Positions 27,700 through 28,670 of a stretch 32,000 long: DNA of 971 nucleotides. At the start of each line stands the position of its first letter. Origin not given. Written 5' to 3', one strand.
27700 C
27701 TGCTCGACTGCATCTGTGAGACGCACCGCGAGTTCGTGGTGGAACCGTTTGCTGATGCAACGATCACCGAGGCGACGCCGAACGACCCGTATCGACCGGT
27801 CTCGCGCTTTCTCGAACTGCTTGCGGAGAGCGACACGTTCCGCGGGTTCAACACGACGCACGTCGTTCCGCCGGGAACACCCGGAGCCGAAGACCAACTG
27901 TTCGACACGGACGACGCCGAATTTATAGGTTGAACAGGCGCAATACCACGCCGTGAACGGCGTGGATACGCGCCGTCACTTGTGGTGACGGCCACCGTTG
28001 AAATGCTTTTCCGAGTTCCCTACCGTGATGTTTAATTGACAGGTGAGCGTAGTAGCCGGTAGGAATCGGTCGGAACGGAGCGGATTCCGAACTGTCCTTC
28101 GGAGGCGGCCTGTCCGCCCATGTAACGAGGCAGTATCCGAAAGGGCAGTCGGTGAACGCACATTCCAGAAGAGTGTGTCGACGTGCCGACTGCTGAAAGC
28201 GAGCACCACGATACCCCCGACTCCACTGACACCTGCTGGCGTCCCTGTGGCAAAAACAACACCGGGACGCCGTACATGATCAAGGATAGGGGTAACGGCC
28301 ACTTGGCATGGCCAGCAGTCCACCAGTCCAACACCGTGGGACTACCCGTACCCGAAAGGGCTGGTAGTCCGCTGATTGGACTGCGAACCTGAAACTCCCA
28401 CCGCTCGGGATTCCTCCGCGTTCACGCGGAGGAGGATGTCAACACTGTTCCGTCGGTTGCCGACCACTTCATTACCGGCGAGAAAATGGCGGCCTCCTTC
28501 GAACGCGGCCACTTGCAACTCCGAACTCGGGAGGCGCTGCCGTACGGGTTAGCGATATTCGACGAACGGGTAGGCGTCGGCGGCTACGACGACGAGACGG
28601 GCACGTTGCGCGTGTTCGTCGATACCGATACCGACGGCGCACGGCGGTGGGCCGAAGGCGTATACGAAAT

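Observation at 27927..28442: Non-coding 516-bp element with IS200/IS605-like ends (TTAT flank, subterminal hairpins, ........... terminus) but no transposase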

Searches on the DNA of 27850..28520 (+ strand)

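Call 11: search_rna_families(source=window, start=27850, end=28520, threshold=evalue, max_evalue=10, show_alignments=3)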
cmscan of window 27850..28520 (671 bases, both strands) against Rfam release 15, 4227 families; matches with E-value up to 10: 5.
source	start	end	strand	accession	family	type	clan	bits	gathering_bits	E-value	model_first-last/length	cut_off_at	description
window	28254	28433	+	RF02656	sot0042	Gene; sRNA;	-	46.9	88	5.9e-11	1-174/174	no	Sense overlapping transcript RNA 0042 (sot)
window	28364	28450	+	RF00062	HgcC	Gene;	-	23.6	50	0.0028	1-130/130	no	HgcC family RNA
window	27967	27992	-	RF01841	veev_FSE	Cis-reg; frameshift_element;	-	15.7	55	3.4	26-51/71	no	venezuelan equine encephalitis virus ribosomal frameshift element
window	28238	28271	-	RF01768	flavi_FSE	Cis-reg; frameshift_element;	-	11.2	43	9.2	2-37/62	no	ribosomal frameshift site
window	28295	28347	-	RF02186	ST7-OT3_4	Gene; lncRNA;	-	10.2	80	8.9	1-73/73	no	ST7 overlapping transcript 3 conserved region 4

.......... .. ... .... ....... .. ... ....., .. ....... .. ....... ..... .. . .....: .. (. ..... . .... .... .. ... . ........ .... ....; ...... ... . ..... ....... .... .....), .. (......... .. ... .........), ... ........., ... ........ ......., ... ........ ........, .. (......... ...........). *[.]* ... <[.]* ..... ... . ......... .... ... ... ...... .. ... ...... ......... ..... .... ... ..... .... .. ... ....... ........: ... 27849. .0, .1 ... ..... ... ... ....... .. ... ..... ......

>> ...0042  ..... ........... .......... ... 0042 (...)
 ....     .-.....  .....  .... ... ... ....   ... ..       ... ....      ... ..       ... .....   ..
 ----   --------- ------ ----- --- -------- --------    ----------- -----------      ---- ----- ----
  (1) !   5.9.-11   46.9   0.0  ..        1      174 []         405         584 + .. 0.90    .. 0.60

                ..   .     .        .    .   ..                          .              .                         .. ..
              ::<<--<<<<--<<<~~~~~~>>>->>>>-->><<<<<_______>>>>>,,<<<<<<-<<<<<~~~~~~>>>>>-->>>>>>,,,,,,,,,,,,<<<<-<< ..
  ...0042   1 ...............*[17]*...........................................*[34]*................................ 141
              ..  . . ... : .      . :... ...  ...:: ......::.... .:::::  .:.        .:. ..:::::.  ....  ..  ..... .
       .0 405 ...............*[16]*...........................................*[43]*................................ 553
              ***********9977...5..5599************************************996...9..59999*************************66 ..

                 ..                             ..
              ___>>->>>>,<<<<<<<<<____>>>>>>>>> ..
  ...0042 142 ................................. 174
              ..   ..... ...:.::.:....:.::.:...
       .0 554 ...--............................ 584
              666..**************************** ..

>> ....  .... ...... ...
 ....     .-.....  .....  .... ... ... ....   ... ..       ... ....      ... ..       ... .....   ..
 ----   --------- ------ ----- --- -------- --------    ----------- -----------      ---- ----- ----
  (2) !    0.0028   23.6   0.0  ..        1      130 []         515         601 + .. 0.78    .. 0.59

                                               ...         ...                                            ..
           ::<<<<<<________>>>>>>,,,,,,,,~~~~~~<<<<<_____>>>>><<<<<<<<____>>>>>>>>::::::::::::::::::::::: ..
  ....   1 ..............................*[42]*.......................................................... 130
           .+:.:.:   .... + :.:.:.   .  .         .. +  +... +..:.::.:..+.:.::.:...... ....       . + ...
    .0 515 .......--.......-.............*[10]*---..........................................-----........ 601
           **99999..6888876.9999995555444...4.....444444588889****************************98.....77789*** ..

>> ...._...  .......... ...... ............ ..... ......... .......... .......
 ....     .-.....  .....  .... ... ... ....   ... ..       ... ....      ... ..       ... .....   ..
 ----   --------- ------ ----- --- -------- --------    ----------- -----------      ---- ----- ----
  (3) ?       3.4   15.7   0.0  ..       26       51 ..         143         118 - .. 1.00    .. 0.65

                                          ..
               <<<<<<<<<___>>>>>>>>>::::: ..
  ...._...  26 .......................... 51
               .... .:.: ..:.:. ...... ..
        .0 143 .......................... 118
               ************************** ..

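Call 13: search_dna_similar(query=window:27900-28470:+, collection=plasmids, mode=distant, max_rows=40)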
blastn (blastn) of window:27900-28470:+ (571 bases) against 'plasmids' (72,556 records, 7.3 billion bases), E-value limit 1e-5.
Records with a match: 64; places in all: 146; records where one place covers at least 80% of the query: 12.
Best place of each record, by identity: 95-99% 2; 90-95% 7; 80-90% 36; 60-80% 19.
By first word of the organism name: Haloarcula 9; Natrinema 7; Natribaculum 5; Natronorubrum 4; Halomicrobium 3; Halorubrum 3; Halobacterium 2; Halorientalis 2; Haloplanus 2; Halapricum 2; and 21 more.
By predicted mobility (MOB-suite, as given by PLSDB): non-mobilizable 64.
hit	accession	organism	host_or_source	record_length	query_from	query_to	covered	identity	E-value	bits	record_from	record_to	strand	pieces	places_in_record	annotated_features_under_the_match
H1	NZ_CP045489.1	Natronorubrum aibiense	single cell,Xinjiang Aibi Salt Lake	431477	24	544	91%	87.4%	8e-119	633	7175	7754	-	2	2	none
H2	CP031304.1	Natrinema thermotolerans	Cell culture,Korean salt-fermented food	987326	21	543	92%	85.6%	2e-165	590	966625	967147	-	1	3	hypothetical protein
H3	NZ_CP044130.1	Halomicrobium sp. LC1Hm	-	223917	24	543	91%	84.8%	6e-159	567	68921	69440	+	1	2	none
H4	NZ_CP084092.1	Halomicrobium urmianum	cell culture,salt lake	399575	24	543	91%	84.2%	1e-153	550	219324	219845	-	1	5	MgtC/SapB family protein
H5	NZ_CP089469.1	Halobacterium noricense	cell culture,sediment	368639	23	543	91%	82.7%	7e-145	520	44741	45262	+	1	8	helix-turn-helix domain-containing protein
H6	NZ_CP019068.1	Halorientalis sp. IM1011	cell culture,saltern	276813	24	543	91%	82.7%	1e-109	526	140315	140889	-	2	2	none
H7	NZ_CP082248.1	Natrinema sp. SYSU A 869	cell culture,salt lake sediment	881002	24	543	91%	81.7%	6e-95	485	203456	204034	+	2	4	none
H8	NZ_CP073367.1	Haloarcula sinaiiensis ATCC 33800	cell culture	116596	32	543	90%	82.8%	2e-139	502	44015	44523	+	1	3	none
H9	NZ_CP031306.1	Natronorubrum bangense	Cell culture,The Bange salt-alkaline ...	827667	24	543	91%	75.0%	9e-49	298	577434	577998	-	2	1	none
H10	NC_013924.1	Natrialba magadii ATCC 43099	-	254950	23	543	91%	72.7%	2e-26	245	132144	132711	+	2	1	none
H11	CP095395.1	Natribaculum longum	cell culture,saline soil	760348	24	543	91%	70.5%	1e-40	174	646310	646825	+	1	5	none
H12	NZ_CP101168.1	Haloglomus halophilum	cell culture,salt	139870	24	466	75%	84.6%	4e-104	463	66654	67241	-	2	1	none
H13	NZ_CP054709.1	Halarchaeum sp. CBA1220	solar salt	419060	24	543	91%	68.7%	3e-30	140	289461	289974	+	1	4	none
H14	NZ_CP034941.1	Halorubrum ezzemoulense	Cell Culture,Hypersaline Lake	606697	161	546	68%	87.9%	4e-98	481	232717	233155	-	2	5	none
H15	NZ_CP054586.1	Halorubrum sp. CBA1229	solar salt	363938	107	543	77%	67.3%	7e-31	141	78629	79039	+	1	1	disulfide bond formation protein B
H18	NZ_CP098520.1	Haloplanus sp. HW8-1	cell culture,salt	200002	159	543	67%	70.3%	7e-31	142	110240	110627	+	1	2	hypothetical protein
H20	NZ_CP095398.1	Natribaculum luteum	cell culture,brine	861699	159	543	67%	70.0%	3e-29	137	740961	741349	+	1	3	none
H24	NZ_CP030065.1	Halorubrum sp. PV6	salt water,water sample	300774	179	543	64%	70.7%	9e-30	138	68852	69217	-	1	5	none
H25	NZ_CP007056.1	Halostagnicola larsenii XH-48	-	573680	160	543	67%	66.5%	4e-15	90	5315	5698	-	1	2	none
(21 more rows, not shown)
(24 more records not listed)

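Call 15: get_annotated_region(hit=H1, flank=2500)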
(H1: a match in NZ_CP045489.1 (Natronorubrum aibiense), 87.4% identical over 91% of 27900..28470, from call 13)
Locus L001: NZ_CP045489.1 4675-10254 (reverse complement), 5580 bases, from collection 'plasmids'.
description: Natronorubrum aibiense strain 7-3 plasmid unnamed1
organism: Natronorubrum aibiense (NCBI taxid 348826)
taxonomy: Archaea; Euryarchaeota; Halobacteria; Halobacteriales; Natrialbaceae; Natronorubrum; Natronorubrum aibiense
host: -; source: single cell,Xinjiang Aibi Salt Lake; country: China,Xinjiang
typing (MOB-suite, as given by PLSDB): non-mobilizable; mating-pair formation MPF_T
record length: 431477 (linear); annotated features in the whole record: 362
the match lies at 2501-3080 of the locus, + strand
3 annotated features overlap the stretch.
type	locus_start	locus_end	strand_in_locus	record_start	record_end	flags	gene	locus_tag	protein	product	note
CDS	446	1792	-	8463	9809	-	-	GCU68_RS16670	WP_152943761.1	orc1/cdc6 family replication initiation protein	-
CDS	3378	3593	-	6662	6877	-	-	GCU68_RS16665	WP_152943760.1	hypothetical protein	-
CDS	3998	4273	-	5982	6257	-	-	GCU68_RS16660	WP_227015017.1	alpha/beta hydrolase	-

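Call 16: get_annotated_region(hit=H2, flank=2500)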
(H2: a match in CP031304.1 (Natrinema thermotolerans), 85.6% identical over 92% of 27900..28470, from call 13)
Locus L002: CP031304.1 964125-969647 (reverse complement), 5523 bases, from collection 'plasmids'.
description: Natrinema thermotolerans strain A29 plasmid unnamed6, complete sequence
organism: Natrinema thermotolerans (NCBI taxid 121872)
taxonomy: Archaea; Euryarchaeota; Halobacteria; Halobacteriales; Natrialbaceae; Natrinema; Natrinema thermotolerans
host: -; source: Cell culture,Korean salt-fermented food; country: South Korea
typing (MOB-suite, as given by PLSDB): non-mobilizable
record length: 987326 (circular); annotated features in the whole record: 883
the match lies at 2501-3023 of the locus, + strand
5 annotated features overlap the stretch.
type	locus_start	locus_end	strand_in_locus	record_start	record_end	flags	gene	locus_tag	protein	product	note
CDS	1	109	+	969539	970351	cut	-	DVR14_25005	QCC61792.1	copper ABC transporter permease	-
CDS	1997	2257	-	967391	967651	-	-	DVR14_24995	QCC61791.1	TM2 domain-containing protein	-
CDS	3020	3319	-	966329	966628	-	-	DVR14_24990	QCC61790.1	hypothetical protein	-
CDS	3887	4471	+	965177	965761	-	-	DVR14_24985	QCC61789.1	hypothetical protein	-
CDS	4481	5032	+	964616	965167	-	-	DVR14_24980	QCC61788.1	hypothetical protein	-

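Call 17: get_annotated_region(hit=H3, flank=2500)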
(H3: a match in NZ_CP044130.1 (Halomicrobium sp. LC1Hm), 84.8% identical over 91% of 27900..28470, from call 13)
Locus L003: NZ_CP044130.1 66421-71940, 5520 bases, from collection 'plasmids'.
description: Halomicrobium sp. LC1Hm plasmid pLC1Hm-01, complete sequence
organism: Halomicrobium sp. LC1Hm (NCBI taxid 2610902)
taxonomy: Archaea; Euryarchaeota; Halobacteria; Halobacteriales; Haloarculaceae; Halomicrobium; Halomicrobium sp. LC1Hm
host: -; source: -; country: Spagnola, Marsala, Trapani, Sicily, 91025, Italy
typing (MOB-suite, as given by PLSDB): non-mobilizable
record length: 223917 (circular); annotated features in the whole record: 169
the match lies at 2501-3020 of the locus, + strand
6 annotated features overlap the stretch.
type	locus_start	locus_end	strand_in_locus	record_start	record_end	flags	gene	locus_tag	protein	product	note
CDS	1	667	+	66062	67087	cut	-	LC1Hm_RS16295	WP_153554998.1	sugar ABC transporter permease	-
CDS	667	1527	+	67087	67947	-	-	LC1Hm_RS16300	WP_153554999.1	carbohydrate ABC transporter permease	GO:0008643 - carbohydrate transport [Evidence IEA]; GO:0055085 - transmembrane transport [Evidence IEA]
CDS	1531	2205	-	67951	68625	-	-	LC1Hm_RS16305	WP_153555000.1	hypothetical protein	-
CDS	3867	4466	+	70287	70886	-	-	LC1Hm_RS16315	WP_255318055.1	helix-turn-helix domain-containing protein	-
CDS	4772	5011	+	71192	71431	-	-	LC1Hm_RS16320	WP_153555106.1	4Fe-4S ferredoxin N-terminal domain-containing protein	-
CDS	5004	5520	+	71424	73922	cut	-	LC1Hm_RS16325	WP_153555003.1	molybdopterin-dependent oxidoreductase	-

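Call 18: get_annotated_region(hit=H4, flank=2500)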
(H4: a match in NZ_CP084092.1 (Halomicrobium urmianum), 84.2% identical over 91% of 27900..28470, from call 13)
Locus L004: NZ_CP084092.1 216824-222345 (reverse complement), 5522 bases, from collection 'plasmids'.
description: Halomicrobium urmianum strain IBRC-M: 10911 plasmid unnamed2, complete sequence
organism: Halomicrobium urmianum (NCBI taxid 1586233)
taxonomy: Archaea; Euryarchaeota; Halobacteria; Halobacteriales; Haloarculaceae; Halomicrobium; Halomicrobium urmianum
host: -; source: cell culture,salt lake; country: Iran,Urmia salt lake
typing (MOB-suite, as given by PLSDB): non-mobilizable
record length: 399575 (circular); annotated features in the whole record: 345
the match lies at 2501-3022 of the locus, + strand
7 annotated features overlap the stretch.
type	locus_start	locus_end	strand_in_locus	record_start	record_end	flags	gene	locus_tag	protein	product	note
CDS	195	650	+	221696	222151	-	-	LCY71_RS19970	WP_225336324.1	DUF2267 domain-containing protein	-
CDS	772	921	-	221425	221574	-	-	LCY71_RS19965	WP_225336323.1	hypothetical protein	-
CDS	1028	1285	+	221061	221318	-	-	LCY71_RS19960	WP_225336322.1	hypothetical protein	-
CDS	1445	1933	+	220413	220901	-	-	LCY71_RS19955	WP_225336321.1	pyridoxamine 5'-phosphate oxidase family protein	-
CDS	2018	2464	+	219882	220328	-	-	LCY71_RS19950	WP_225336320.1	pyridoxamine 5'-phosphate oxidase family protein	-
CDS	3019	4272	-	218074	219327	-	-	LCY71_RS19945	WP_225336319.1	MgtC/SapB family protein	-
CDS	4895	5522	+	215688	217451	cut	-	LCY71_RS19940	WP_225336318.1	cbb3-type cytochrome c oxidase subunit I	GO:0009060 - aerobic respiration [Evidence IEA]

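Call 19: get_annotated_region(hit=H5, flank=2500)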
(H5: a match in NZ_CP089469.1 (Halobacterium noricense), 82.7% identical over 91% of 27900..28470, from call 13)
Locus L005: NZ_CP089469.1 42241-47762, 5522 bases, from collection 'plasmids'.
description: Halobacterium noricense strain JCM 15102 plasmid unnamed1, complete sequence
organism: Halobacterium noricense (NCBI taxid 223182)
taxonomy: Archaea; Euryarchaeota; Halobacteria; Halobacteriales; Halobacteriaceae; Halobacterium; Halobacterium noricense
host: -; source: cell culture,sediment; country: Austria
typing (MOB-suite, as given by PLSDB): non-mobilizable; mating-pair formation MPF_T
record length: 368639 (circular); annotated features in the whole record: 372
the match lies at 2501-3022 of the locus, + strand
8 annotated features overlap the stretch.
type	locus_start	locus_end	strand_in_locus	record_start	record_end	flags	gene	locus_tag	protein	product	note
CDS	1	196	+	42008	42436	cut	-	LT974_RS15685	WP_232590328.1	PIN domain-containing protein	-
CDS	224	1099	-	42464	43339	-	-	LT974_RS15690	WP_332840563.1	metallophosphoesterase family protein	-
CDS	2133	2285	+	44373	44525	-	-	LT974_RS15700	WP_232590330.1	hypothetical protein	-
CDS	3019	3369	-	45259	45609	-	-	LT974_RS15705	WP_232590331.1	helix-turn-helix domain-containing protein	-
CDS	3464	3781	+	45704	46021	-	-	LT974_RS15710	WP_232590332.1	hypothetical protein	-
CDS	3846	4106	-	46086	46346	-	-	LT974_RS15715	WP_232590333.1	hypothetical protein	-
CDS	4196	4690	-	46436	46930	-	-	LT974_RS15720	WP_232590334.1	metal-dependent hydrolase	-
CDS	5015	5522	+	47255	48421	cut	-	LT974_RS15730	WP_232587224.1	ISH3 family transposase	-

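Call 25: get_annotated_region(hit=H18, flank=1000)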
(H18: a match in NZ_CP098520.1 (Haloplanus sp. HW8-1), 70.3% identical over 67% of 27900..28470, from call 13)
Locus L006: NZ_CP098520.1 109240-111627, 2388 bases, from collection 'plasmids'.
description: Haloplanus sp. HW8-1 plasmid unnamed2, complete sequence
organism: Haloplanus sp. HW8-1 (NCBI taxid 2949995)
taxonomy: Archaea; Euryarchaeota; Halobacteria; Halobacteriales; Haloferacaceae; Haloplanus; Haloplanus sp. HW8-1
host: -; source: cell culture,salt; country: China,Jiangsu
typing (MOB-suite, as given by PLSDB): non-mobilizable
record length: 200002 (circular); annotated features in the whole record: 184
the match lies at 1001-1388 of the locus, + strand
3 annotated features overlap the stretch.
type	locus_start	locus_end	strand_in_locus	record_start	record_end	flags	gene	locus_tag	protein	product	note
CDS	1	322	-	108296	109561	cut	-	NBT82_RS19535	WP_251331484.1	orc1/cdc6 family replication initiation protein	-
CDS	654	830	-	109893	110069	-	-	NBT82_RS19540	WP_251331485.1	hypothetical protein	-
CDS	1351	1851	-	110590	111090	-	-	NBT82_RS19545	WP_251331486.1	hypothetical protein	-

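Call 26: get_annotated_region(hit=H20, flank=1000)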
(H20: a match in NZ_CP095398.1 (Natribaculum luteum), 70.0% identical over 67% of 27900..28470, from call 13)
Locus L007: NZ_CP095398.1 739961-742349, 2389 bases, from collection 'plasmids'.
description: Natribaculum luteum strain IBRC-M 10912 plasmid unnamed1, complete sequence
organism: Natribaculum luteum (NCBI taxid 1586232)
taxonomy: Archaea; Euryarchaeota; Halobacteria; Halobacteriales; Natrialbaceae; Natribaculum; Natribaculum luteum
host: -; source: cell culture,brine; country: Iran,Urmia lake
typing (MOB-suite, as given by PLSDB): non-mobilizable
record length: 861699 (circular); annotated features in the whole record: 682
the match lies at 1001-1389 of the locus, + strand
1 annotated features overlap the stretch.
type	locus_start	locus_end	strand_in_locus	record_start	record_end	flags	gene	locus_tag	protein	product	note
CDS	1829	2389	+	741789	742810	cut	-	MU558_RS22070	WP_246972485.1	IS630 family transposase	-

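Call 27: get_annotated_region(hit=H24, flank=1000)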
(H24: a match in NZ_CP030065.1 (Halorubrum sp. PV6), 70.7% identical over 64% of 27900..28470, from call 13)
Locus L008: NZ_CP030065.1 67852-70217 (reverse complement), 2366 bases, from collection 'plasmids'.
description: Halorubrum sp. PV6 plasmid pHrrPV6, complete sequence
organism: Halorubrum sp. PV6 (NCBI taxid 634157)
taxonomy: Archaea; Euryarchaeota; Halobacteria; Halobacteriales; Haloferacaceae; Halorubrum; Halorubrum sp. PV6
host: -; source: salt water,water sample; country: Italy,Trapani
typing (MOB-suite, as given by PLSDB): non-mobilizable
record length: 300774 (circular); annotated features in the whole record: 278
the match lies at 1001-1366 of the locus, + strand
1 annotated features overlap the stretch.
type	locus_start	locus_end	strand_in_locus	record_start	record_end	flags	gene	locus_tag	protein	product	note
CDS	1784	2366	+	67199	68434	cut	-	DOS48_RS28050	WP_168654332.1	glycosyltransferase family 2 protein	-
